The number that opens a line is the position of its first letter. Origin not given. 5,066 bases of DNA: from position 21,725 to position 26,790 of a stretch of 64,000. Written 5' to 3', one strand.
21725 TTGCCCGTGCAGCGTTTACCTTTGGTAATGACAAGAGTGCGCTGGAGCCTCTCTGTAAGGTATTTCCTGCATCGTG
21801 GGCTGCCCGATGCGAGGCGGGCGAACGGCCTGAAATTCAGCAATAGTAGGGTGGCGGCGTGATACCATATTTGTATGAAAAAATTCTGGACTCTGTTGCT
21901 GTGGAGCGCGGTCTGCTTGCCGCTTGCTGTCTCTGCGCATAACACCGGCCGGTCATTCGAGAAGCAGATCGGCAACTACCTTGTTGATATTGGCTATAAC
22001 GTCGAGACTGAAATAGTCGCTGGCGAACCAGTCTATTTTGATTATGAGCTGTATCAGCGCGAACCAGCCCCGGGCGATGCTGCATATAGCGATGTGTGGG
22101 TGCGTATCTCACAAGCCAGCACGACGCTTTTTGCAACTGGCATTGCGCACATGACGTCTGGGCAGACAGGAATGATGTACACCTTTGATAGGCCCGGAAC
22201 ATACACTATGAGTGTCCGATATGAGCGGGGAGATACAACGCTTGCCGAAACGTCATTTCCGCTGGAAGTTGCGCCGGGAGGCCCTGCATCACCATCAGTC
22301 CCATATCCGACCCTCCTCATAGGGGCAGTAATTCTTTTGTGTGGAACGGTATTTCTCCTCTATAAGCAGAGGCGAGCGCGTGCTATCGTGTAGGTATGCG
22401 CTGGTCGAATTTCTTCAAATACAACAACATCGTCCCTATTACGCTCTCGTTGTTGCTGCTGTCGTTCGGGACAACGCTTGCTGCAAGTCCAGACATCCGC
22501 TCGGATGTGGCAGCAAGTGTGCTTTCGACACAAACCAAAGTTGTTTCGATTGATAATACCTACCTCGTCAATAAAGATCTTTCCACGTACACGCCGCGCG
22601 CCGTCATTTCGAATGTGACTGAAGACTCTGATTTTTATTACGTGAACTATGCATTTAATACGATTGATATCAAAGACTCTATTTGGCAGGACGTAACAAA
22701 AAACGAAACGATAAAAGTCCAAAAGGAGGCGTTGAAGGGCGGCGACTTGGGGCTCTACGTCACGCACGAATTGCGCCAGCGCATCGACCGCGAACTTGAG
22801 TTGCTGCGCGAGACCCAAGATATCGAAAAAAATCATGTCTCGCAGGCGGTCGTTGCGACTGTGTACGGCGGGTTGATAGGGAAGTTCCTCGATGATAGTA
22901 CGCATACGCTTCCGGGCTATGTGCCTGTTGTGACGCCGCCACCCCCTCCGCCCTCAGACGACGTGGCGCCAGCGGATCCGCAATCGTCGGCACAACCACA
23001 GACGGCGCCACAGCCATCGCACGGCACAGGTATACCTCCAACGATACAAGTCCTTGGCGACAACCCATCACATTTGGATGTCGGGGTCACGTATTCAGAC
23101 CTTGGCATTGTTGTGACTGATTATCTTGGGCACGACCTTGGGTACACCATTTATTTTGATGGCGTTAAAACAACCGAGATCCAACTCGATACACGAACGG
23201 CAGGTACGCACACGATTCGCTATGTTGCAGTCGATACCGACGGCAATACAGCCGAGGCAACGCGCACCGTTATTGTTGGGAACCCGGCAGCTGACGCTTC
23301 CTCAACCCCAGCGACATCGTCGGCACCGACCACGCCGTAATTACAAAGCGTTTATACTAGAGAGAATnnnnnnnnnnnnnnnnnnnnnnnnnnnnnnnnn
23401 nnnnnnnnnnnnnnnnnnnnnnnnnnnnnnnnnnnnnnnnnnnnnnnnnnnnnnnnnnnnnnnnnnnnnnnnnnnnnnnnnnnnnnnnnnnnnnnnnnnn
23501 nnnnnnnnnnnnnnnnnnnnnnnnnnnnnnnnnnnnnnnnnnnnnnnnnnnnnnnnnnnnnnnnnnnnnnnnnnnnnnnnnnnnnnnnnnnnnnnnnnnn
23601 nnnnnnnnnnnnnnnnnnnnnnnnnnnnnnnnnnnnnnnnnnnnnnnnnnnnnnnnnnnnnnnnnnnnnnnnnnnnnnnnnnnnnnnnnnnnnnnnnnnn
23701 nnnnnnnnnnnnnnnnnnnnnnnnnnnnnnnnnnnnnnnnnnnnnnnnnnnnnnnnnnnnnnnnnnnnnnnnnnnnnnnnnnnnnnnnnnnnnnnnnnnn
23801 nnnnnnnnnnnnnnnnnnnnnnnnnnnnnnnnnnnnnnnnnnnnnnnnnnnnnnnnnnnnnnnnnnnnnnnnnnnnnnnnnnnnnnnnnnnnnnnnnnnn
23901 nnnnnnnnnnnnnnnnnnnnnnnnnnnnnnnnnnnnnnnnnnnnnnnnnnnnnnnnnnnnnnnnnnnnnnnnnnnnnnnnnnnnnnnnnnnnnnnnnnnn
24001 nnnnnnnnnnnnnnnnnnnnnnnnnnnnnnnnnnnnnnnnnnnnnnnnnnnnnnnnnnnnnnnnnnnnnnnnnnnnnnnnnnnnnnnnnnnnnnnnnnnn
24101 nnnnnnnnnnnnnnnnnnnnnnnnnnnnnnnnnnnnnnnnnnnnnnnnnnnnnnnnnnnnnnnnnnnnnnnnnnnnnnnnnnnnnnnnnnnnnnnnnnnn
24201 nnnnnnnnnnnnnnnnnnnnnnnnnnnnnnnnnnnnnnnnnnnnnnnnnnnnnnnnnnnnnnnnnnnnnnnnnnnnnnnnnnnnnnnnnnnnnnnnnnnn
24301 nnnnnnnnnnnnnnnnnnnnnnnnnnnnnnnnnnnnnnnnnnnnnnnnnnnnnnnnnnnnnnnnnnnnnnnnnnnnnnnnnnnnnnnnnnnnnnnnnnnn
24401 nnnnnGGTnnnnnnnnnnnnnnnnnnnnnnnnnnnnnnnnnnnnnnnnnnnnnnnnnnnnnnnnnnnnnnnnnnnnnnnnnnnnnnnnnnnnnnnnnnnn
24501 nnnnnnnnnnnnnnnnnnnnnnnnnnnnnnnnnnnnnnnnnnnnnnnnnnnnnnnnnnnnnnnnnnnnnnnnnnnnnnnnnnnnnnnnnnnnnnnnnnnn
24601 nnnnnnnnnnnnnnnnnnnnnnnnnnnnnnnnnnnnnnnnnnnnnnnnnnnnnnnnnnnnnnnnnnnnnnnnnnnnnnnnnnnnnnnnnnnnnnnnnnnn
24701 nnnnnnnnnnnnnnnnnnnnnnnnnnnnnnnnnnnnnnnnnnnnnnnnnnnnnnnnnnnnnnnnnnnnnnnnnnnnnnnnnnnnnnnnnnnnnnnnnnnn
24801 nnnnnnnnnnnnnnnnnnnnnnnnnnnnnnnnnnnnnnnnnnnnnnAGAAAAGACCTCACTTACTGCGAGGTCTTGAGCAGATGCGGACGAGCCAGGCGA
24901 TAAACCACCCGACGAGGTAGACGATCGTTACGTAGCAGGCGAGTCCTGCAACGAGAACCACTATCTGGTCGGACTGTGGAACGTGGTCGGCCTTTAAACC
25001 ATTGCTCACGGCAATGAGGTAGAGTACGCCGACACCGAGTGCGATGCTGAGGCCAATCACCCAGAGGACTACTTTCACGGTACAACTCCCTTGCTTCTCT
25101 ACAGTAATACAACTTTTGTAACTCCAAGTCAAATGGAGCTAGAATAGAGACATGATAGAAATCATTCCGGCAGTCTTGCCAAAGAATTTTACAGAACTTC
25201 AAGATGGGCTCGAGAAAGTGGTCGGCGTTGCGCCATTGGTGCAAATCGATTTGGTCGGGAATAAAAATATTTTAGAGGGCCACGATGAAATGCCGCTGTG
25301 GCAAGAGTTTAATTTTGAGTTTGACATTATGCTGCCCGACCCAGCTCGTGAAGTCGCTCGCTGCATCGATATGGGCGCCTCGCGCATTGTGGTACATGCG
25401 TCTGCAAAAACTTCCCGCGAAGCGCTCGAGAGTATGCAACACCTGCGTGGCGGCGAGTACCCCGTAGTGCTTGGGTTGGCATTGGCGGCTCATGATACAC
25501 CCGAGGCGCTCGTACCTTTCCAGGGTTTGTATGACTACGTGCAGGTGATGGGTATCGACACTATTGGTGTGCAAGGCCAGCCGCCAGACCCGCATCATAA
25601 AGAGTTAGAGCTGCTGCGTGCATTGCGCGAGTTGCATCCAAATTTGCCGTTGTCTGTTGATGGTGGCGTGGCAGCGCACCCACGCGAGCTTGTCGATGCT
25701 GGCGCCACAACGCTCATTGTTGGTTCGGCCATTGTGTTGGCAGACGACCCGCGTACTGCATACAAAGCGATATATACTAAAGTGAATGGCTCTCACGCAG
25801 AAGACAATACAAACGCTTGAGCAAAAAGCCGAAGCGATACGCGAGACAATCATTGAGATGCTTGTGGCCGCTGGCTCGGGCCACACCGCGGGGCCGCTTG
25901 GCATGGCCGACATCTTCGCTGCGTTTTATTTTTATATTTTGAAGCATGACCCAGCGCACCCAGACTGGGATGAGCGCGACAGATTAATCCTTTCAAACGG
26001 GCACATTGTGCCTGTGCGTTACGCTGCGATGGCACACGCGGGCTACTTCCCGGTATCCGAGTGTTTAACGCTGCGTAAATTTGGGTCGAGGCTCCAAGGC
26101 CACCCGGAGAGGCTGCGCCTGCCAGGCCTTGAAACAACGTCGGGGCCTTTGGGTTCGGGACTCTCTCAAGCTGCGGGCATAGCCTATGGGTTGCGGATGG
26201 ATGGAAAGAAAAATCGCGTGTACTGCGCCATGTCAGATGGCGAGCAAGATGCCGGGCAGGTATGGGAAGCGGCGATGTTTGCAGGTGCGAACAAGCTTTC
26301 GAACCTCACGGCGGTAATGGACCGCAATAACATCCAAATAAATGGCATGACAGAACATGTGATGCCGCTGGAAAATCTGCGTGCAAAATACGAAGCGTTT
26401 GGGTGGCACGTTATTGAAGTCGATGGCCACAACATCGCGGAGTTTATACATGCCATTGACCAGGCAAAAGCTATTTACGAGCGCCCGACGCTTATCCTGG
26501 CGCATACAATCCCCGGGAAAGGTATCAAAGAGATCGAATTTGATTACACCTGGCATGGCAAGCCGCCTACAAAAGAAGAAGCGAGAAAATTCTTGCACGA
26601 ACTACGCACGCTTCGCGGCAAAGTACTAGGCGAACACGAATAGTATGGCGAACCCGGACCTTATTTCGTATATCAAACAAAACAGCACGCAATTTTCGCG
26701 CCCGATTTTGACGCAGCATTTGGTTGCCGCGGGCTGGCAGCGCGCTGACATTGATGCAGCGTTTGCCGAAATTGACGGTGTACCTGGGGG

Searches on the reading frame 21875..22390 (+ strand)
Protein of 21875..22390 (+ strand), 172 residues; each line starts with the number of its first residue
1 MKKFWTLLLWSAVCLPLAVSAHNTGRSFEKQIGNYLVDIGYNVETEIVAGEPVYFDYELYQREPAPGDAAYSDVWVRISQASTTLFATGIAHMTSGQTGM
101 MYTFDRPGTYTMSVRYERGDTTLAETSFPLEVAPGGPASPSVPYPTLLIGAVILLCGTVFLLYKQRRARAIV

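Call 4: search_protein_families(library=pfam, proteins=[window:21875-22390:+], max_evalue=1)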
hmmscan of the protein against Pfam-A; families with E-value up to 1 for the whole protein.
window:21875-22390:+ (172 aa): 4 families
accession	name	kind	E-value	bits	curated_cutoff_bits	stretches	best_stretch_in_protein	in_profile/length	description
PF00801.26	PKD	-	0.03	14.7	23.5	1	47-115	11-64/80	PKD domain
PF16640.11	Big_3_5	-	0.05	14.6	35.5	1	45-127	6-80/88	Bacterial Ig-like domain (group 3)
PF14386.11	DUF4417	-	0.16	11.8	28.9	1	15-94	78-154/183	Domain of unknown function (DUF4417)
PF00630.25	Filamin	-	0.25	12.6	26.9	1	43-117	14-83/93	Filamin/ABP280 repeat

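Call 43: search_protein_families(library=pfam, proteins=[window:21875-22390:+], max_evalue=1)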
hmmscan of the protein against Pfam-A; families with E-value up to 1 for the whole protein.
window:21875-22390:+ (172 aa): 4 families
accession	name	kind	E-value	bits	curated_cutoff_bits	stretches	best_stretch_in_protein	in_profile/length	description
PF00801.26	PKD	-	0.03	14.7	23.5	1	47-115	11-64/80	PKD domain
PF16640.11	Big_3_5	-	0.05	14.6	35.5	1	45-127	6-80/88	Bacterial Ig-like domain (group 3)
PF14386.11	DUF4417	-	0.16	11.8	28.9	1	15-94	78-154/183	Domain of unknown function (DUF4417)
PF00630.25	Filamin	-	0.25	12.6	26.9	1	43-117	14-83/93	Filamin/ABP280 repeat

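Call 45: find_homologous_proteins(query=window:21875-22390:+)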
Query window:21875-22390:+ (172 aa): 1 proteins with E <= 0.001 among 209 candidates.
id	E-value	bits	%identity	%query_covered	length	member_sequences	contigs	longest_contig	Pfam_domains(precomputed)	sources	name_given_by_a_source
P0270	2.9e-111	387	100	100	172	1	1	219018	-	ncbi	-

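Call 48: search_solved_structures(query=A3, max_evalue=10, show_alignments=2)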
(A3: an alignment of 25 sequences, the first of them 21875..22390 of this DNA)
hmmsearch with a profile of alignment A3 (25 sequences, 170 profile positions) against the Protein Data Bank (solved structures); distinct sequences matched with E-value up to 10: 22.
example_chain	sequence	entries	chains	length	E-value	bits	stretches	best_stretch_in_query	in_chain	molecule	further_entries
2j3s_A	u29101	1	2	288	9.6e-06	28.4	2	93-133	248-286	FILAMIN-A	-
7p0e_A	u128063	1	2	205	0.00012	24.9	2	89-158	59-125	Isoform 2 of Filamin-C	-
7ouu_A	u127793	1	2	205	0.00012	24.8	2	89-158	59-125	Isoform 2 of Filamin-C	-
7ouv_A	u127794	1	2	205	0.00043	23.1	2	89-157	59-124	Isoform 2 of Filamin-C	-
4p3w_A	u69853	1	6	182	0.0056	19.4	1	93-133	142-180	Filamin-A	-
7sc4_A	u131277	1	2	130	0.029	17.1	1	93-139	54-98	Filamin-A/Integrin alpha-IIb light chain, form 2 chimera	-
2k9u_A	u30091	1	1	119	0.032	17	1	93-139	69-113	Gamma filamin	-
9lxg_A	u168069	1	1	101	0.04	16.7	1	93-135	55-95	Filamin-A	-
2mtp_A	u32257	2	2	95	0.053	16.3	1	93-134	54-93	Filamin-A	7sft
2dj4_A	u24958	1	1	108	0.059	16.1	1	95-135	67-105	Filamin-B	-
9lwx_D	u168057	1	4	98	0.063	16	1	93-133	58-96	Filamin-A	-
2w0p_A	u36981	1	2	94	0.064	16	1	93-133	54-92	FILAMIN-A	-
2brq_A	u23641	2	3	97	0.066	15.9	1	93-133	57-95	FILAMIN A | FILAMIN-A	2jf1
3isw_A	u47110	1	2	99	0.07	15.9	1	93-133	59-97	Filamin-A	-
2ee6_A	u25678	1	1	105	0.12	15.1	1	92-136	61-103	Filamin-B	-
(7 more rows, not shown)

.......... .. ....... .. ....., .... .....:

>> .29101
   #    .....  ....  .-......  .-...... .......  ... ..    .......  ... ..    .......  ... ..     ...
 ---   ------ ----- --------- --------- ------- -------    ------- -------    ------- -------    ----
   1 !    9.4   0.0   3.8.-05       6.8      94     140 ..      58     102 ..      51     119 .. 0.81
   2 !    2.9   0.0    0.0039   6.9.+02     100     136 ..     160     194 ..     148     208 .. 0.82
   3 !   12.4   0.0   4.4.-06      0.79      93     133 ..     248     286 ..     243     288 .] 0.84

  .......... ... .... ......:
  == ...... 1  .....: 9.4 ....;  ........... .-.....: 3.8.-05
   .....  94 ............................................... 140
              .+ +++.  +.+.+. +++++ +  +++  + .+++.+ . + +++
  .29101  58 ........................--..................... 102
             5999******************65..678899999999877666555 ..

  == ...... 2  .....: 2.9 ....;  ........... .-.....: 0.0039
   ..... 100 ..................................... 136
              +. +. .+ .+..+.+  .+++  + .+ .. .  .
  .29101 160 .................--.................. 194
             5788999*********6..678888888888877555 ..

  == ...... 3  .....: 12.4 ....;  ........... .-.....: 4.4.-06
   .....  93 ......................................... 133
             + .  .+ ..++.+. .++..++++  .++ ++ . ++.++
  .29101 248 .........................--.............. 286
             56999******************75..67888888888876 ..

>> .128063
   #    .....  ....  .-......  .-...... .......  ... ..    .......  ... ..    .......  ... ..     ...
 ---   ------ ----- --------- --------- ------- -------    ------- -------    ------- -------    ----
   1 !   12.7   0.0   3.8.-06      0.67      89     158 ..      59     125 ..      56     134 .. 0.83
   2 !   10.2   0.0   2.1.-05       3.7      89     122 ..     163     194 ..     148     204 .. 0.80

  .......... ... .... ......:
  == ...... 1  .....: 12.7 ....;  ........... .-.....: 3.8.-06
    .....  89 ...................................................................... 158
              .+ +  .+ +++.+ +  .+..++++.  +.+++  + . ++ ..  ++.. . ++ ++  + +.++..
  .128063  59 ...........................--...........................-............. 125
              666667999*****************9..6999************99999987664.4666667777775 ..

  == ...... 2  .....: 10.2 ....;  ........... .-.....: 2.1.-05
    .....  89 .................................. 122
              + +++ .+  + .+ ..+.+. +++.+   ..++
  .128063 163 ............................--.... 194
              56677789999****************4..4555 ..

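Call 49: search_protein_families(library=pfam, alignment_id=A3, max_evalue=1)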
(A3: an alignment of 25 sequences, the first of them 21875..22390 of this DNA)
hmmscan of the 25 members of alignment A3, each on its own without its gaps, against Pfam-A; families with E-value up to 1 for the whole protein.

A. member 1, window:21875-22390:+ (172 aa): 4 families
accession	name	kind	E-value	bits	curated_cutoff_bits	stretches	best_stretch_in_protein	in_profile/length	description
PF00801.26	PKD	-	0.03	14.7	23.5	1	47-115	11-64/80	PKD domain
PF16640.11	Big_3_5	-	0.05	14.6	35.5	1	45-127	6-80/88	Bacterial Ig-like domain (group 3)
PF14386.11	DUF4417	-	0.16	11.8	28.9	1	15-94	78-154/183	Domain of unknown function (DUF4417)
PF00630.25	Filamin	-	0.25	12.6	26.9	1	43-117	14-83/93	Filamin/ABP280 repeat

B. families by the number of members that match (of 25 scanned): 26 families (the first 25 are shown)
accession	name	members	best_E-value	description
PF00801.26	PKD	9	0.00019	PKD domain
PF00630.25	Filamin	6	0.032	Filamin/ABP280 repeat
PF16640.11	Big_3_5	4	0.0032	Bacterial Ig-like domain (group 3)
PF25275.1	Golvesin_C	4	0.023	Golvesin C-terminal domain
PF07495.19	Y_Y_Y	2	0.0032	Y_Y_Y domain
PF18911.6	PKD_4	2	0.016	PKD domain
PF19029.5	DUF883_C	1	0.0025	DUF883 C-terminal glycine zipper region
PF21314.2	TM_ErbB1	1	0.019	Epidermal growth factor receptor transmembrane-juxtamembrane segment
PF01835.25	MG2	1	0.051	MG2 domain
PF11196.13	DUF2834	1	0.084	Protein of unknown function DUF2834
PF06305.16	LapA_dom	1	0.088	Lipopolysaccharide assembly protein A domain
PF07523.18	Big_3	1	0.1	Bacterial Ig-like domain (group 3)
PF20495.3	DUF6727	1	0.11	Family of unknown function (DUF6727)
PF11589.14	DUF3244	1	0.11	Domain of unknown function (DUF3244)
PF00746.26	Gram_pos_anchor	1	0.13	LPXTG cell wall anchor motif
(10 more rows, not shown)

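Call 50: find_homologous_proteins(query=A3)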
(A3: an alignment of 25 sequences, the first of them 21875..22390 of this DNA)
Query A3 (25 sequences) (172 aa, profile of the alignment): 101 proteins with E <= 0.001 among 6424 candidates.
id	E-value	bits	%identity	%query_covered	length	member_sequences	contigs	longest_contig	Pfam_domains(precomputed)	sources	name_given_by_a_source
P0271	2.1e-55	205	37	91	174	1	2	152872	-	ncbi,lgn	ncbi:MAG: hypothetical protein WD509_00945 [Candidatus Paceibacterota bacterium]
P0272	1.0e-53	199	32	97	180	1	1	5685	-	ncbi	-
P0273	1.1e-53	199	29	93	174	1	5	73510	-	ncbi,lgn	-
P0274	1.8e-53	198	35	98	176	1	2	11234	-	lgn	-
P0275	6.4e-53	197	40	95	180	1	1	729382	-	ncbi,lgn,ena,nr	ncbi:MAG: hypothetical protein KJI72_01515 [Patescibacteria group bacterium]|nr:hypothetical protein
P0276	7.4e-53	197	36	87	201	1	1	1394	-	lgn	-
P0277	9.2e-53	196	29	95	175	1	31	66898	-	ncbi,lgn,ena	-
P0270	1.3e-52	196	100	100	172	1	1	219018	-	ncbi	-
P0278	1.4e-52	196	36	93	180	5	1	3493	-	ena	-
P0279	4.7e-52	194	39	78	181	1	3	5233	-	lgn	-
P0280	5.2e-52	194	39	91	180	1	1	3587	-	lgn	-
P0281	5.6e-52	194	30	85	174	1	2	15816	-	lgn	-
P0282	6.6e-52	193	36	78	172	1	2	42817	-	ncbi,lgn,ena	-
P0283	7.3e-52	193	35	90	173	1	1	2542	-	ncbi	-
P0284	8.4e-52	193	32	97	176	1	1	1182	-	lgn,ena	-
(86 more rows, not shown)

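Call 56: predict_structure(alignment_id=A4)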
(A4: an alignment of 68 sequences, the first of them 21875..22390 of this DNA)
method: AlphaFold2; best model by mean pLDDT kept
length: 172 residues; sequences in the alignment: 68
mean_pLDDT: 88.8   pTM: 0.71
mean pLDDT of the five models: 88.8, 88.2, 87.4, 86.8, 85.5
residues with pLDDT >= 90: 109; 70-90: 46; 50-70: 17; < 50: 0
segments of 3 or more residues with pLDDT < 50: none
pLDDT, mean of each block of 10 residues (from residue 1): 85 71 79 96 91 94 81 96 97 80 97 96 97 84 83 96 91 67
secondary structure, 60 per line:
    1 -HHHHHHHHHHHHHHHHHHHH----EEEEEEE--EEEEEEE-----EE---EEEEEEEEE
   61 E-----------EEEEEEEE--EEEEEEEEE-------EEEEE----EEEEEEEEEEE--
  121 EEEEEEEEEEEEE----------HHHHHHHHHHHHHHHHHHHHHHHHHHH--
elements in order: H2-21 E26-32 E35-41 E52-61 E73-80 E83-91 E99-103 E108-118 E121-133 H144-170

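Call 58: fold_search(model_id=the predicted structure, library=pdb)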
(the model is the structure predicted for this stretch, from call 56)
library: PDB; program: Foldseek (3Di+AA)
matches with E <= 10: 1545; with E <= 0.001: 0
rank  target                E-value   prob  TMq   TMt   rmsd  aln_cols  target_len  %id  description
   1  8b6l_N                3.6e-03  1.00  0.44  0.21  11.1       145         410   16  Subtomogram average of the human Sec61-TRAP-OSTA-translocon (released 2022-12-07)
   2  3tes_A                5.3e-03  1.00  0.37  0.60   4.9       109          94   12  Crystal Structure of Tencon (released 2012-05-16)
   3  5axh_B                6.2e-03  1.00  0.42  0.14   4.8       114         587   10  Crystal structure of thermophilic dextranase from Thermoanaerobacter pseudethanolicus, D312G mutant in complex with is (released 2015-11-11)
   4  1wgo_MODEL_1_A        6.8e-03  1.00  0.40  0.54   4.2       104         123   19  Solution structure of the PKD domain from human VPS10 domain-containing receptor SorCS2 (released 2004-11-28)
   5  7y8i_E                7.6e-03  1.00  0.37  0.59   5.5       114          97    8  Crystal structure of sDscam FNIII3 domain, isoform alpha7 (released 2023-05-24)
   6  6hyf_C                7.6e-03  1.00  0.34  0.56   8.2       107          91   13  Crystal structure of the third FNIII domain from rat beta4 integrin, a binding site for periaxin (released 2019-05-08)
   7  5axg_B                9.9e-03  1.00  0.39  0.13   3.7        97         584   12  Crystal structure of thermophilic dextranase from Thermoanaerobacter pseudethanolicus (released 2015-11-11)
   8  4lpt_C                1.0e-02  1.00  0.34  0.54   5.3       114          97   11  Crystal structure of monomeric TENCON variant P54CR4-31 (released 2014-01-29)
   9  8pmu                  1.0e-02  1.00  0.35  0.20   5.3       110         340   13  Crystal structure of the HC7 apo form (released 2024-03-06)
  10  9gpe_A                1.0e-02  1.00  0.36  0.13  10.9       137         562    9  ManDH5 E303Q in complex with mannotetraose after co-crystalliztion with mannotetraose at 1.6 angstroms resolution a be (released 2025-09-17)
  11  2dn7_MODEL_1_A        1.1e-02  1.00  0.39  0.58   6.2       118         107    8  Solution structures of the 6th fn3 domain of human receptor-type tyrosine-protein phosphatase F (released 2006-10-25)
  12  4lpt_B                1.1e-02  1.00  0.33  0.52   4.9        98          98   12  Crystal structure of monomeric TENCON variant P54CR4-31 (released 2014-01-29)
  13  9gmj                  1.1e-02  1.00  0.37  0.13  10.9       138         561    9  The crystal structure of ManDH5 Selenomethionine derivative at 1.6 Angstroms resolution - a beta-D-Mannanase of GH5 fami (released 2025-09-10)
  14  2dle_MODEL_1_A        1.3e-02  1.00  0.39  0.61  10.6       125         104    9  Solution structure of the fourth fn3 domain of human receptor-type tyrosine-protein phosphatase eta (released 2006-10-18)
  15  5hcd_A                1.4e-02  0.97  0.31  0.07  10.3       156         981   13  Ternary complex of human Complement C5 with Ornithodoros moubata OmCI and Rhipicephalus microplus RaCI2 (released 2016-03-30)
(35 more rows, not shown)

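Call 105: search_protein_families(library=ncbifam, proteins=[window:21875-22390:+], max_evalue=0.1)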
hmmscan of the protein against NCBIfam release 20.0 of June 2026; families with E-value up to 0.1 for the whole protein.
window:21875-22390:+ (172 aa): 2 families
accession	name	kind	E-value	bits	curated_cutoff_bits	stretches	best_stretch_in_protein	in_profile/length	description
NF058670.1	sorting_LPXTATN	domain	0.00039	20.7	32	1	146-167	11-32/32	LPxTATN C-terminal sorting signal domain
TIGR03769.1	P_ac_wall_RPT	domain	0.0026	18.3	30.9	1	102-117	7-22/41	TIGR03769 domain-containing protein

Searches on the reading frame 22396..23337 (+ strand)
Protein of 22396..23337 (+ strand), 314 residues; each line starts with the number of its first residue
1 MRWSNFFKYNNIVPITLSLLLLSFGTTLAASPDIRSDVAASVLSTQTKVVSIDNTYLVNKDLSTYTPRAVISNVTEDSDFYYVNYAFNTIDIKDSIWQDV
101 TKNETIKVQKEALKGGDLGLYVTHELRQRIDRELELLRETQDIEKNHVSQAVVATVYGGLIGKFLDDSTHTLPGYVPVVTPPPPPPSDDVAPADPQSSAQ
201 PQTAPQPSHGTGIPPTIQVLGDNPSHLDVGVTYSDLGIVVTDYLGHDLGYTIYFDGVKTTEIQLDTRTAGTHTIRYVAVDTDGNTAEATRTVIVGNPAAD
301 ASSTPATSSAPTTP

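Call 13: search_protein_families(library=pfam, proteins=[window:22396-23337:+], max_evalue=0.01)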
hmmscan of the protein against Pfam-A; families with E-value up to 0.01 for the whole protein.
window:22396-23337:+ (314 aa): 1 family
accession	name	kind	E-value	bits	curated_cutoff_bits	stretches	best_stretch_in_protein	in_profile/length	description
PF16403.11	Bact_surface_Ig-like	-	7.7e-11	42.3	27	1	217-294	1-71/71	Bacterial surface protein, Ig-like domain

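Call 105: search_protein_families(library=ncbifam, proteins=[window:22396-23337:+], max_evalue=0.1)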
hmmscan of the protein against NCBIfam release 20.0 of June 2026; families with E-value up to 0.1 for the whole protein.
window:22396-23337:+ (314 aa): 1 family
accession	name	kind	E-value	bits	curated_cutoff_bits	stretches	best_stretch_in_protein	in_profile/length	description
NF047446.1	barrel_OmpL47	domain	0.00035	21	40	1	265-292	38-65/68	OmpL47-type beta-barrel domain-containing protein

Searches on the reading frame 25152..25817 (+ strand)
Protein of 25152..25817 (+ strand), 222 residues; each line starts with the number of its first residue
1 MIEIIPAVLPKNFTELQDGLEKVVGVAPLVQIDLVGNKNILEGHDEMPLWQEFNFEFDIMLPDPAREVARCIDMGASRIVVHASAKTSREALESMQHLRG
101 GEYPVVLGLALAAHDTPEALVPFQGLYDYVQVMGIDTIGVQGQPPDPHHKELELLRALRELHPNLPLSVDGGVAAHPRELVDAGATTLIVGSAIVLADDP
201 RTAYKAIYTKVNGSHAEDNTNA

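Call 13: search_protein_families(library=pfam, proteins=[window:25152-25817:+], max_evalue=0.01)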
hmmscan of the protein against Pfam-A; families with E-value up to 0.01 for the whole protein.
window:25152-25817:+ (222 aa): 3 families
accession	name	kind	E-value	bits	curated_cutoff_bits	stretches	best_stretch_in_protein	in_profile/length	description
PF00834.25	Ribul_P_3_epim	-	2.5e-09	37.3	21.1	1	4-194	2-197/198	Ribulose-phosphate 3 epimerase family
PF00215.30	OMPdecase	-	0.00025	21.5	27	1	70-207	73-221/221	Orotidine 5'-phosphate decarboxylase / HUMPS family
PF00977.27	His_biosynth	-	0.0089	15.9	23.6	0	151-195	61-106/228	Histidine biosynthesis protein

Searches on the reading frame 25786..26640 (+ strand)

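Call 13: search_protein_families(library=pfam, proteins=[window:25786-26640:+], max_evalue=0.01)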
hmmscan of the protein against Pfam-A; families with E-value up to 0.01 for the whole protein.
window:25786-26640:+ (285 aa): 4 families
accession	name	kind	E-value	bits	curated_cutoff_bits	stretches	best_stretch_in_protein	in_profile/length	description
PF00456.26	Transketolase_N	-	1.1e-55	189.4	22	1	13-268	4-270/334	Transketolase, thiamine diphosphate binding domain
PF13292.11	DXP_synthase_N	-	8.6e-11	42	21.2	1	6-186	13-176/274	1-deoxy-D-xylulose-5-phosphate synthase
PF00676.26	E1_dh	-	2.8e-07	30.2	22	1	116-229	97-209/300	Dehydrogenase E1 component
PF09364.15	XFP_N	-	0.00034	20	23.7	1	113-219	133-239/364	XFP N-terminal domain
